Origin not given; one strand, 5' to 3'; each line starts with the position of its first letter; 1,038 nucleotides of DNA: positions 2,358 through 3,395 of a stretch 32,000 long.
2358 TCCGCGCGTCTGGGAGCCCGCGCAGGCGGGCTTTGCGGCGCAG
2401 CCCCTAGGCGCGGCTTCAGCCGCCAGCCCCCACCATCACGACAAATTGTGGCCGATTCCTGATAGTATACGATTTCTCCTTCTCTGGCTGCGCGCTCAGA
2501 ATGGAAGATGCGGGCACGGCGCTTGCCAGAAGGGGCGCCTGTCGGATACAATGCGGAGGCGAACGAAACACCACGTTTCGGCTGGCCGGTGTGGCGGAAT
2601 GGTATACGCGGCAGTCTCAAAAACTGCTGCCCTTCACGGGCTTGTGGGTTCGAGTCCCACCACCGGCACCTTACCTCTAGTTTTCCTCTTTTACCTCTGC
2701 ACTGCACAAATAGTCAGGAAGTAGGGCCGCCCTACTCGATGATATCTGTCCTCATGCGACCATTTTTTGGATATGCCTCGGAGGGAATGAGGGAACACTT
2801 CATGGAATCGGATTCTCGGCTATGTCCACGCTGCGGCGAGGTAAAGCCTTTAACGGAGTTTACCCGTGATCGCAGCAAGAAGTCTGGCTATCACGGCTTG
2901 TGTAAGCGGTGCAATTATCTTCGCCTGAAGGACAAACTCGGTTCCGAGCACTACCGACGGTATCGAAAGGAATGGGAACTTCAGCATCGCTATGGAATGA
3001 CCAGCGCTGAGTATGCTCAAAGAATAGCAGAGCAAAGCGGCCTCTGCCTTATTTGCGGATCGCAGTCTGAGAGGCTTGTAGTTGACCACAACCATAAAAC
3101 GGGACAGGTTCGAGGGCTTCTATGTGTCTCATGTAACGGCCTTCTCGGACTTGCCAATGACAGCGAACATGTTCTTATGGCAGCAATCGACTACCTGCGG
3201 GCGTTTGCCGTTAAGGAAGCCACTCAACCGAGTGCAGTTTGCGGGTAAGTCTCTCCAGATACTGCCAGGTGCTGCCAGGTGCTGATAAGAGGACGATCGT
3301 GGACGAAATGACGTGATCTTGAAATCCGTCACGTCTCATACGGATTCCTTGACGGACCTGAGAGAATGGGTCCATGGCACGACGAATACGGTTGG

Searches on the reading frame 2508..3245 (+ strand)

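Call 47: search_protein_families(library=pfam, proteins=[window:2508-3245:+], max_evalue=0.001)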
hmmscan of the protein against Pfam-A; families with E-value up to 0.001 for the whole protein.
window:2508-3245:+ (246 aa): 1 family
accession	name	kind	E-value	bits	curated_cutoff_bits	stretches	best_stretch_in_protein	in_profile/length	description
PF02945.21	Endonuclease_7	-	1.2e-23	83.3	23.6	1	158-231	4-81/82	Recombination endonuclease VII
